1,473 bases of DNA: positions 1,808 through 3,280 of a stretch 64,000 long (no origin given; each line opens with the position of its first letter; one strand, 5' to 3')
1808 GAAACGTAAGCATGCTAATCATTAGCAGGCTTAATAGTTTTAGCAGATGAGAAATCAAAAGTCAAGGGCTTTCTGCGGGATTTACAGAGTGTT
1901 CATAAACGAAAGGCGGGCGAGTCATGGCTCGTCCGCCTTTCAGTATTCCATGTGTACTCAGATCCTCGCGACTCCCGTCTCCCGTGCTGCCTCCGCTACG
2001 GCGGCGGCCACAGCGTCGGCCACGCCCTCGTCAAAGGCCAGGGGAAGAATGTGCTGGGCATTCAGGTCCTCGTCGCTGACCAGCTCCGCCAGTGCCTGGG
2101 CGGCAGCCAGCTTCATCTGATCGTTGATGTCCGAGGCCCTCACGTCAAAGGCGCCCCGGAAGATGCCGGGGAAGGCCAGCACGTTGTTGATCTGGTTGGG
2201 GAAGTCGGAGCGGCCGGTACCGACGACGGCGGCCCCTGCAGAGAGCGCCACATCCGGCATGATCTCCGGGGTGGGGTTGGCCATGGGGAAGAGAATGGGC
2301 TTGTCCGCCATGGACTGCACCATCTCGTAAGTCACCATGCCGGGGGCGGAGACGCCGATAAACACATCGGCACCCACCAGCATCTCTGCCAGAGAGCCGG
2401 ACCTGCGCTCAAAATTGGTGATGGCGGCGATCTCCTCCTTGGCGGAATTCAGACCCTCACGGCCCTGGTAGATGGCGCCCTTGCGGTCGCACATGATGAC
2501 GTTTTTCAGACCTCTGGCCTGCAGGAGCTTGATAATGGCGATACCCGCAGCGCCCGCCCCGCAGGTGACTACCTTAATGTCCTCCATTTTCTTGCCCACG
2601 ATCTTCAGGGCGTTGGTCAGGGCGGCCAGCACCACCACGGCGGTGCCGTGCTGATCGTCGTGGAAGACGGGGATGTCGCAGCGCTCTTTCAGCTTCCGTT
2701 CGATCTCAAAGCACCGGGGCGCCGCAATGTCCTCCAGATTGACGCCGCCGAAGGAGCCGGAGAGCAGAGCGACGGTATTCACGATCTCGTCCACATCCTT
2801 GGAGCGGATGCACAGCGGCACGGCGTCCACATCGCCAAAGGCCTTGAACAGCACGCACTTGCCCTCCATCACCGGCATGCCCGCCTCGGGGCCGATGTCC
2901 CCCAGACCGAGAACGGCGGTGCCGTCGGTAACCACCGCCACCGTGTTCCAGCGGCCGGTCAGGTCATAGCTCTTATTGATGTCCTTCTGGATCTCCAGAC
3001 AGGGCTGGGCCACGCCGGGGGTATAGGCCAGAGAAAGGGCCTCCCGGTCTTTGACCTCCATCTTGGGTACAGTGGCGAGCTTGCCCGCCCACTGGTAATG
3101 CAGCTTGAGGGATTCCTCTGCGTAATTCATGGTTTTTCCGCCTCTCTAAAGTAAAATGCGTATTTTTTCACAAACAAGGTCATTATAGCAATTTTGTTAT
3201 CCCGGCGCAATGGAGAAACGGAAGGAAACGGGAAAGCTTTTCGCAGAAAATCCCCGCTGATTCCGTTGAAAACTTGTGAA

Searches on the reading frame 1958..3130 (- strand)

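Call 78: search_protein_families(library=pfam, proteins=[window:1958-3130:-], max_evalue=0.00001)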
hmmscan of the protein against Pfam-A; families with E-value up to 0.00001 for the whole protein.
window:1958-3130:- (390 aa): 3 families
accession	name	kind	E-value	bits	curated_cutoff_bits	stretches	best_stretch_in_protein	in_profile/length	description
PF00390.24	malic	-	6.3e-31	108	23.1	1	17-148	3-182/182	Malic enzyme, N-terminal domain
PF03949.21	Malic_M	-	2.3e-29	102.9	23.5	1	162-382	3-257/258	Malic enzyme, NAD binding domain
PF00208.27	ELFV_dehydrog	-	2.1e-06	28.1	23.4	1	159-250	6-92/241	Glutamate/Leucine/Phenylalanine/Valine dehydrogenase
